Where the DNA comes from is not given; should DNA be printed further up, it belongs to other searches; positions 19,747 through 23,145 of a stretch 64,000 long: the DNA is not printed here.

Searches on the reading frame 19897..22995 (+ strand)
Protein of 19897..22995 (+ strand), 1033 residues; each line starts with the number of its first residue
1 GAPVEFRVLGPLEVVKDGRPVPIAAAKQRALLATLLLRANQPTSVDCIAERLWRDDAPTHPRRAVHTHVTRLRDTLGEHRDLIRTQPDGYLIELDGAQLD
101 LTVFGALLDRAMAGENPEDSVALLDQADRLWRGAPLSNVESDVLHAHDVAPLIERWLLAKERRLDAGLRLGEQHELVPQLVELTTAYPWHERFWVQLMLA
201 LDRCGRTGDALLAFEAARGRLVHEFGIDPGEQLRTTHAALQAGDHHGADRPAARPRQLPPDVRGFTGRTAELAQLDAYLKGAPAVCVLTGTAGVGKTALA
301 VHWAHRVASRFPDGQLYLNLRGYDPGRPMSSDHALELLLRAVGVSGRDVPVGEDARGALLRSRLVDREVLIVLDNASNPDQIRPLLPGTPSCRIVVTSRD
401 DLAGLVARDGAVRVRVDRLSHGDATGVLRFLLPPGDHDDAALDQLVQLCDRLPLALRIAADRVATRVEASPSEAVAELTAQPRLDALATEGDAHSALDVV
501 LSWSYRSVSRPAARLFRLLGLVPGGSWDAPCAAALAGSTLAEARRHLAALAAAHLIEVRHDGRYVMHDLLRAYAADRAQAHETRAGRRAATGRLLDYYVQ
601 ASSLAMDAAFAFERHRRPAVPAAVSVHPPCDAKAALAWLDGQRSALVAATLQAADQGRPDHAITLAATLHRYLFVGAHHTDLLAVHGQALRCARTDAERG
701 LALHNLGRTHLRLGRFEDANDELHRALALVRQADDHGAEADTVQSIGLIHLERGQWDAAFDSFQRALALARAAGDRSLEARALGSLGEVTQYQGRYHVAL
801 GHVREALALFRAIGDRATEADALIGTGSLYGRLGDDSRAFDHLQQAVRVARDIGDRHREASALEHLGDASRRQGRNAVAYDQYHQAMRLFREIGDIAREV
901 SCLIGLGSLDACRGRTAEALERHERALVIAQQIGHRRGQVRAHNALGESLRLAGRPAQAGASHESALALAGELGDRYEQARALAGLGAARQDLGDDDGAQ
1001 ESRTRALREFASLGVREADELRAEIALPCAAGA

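Call 54: search_protein_families(library=pfam, proteins=[window:19897-22995:+], max_evalue=0.00001)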
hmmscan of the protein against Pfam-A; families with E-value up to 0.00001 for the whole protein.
window:19897-22995:+ (1033 aa): 9 families
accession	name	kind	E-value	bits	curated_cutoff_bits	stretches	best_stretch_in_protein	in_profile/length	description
PF13424.12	TPR_12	-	3.3e-35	120.6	30.1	4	779-851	2-76/77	Tetratricopeptide repeat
PF03704.23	BTAD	-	6.6e-29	101.6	22.1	1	99-240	1-145/146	Bacterial transcriptional activator domain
PF07719.23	TPR_2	-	6.9e-16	57.4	27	0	701-730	2-31/34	Tetratricopeptide repeat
PF13176.12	TPR_7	-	3.2e-14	52.2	27.9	0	745-776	4-35/36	Tetratricopeptide repeat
PF00515.34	TPR_1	-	1.2e-11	44.3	27.8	0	746-770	7-31/34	Tetratricopeptide repeat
PF17874.7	TPR_MalT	-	2.8e-11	43.7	45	1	697-813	35-155/336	MalT-like TPR region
PF13374.12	TPR_10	-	1.5e-10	41.2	27.5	0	702-732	4-34/42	Tetratricopeptide repeat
PF00486.34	Trans_reg_C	-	8.4e-09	35.8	26.2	1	26-87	8-71/77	Transcriptional regulatory protein, C terminal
PF13191.12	AAA_16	-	5e-06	27.5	32.6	1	265-310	2-51/167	AAA ATPase domain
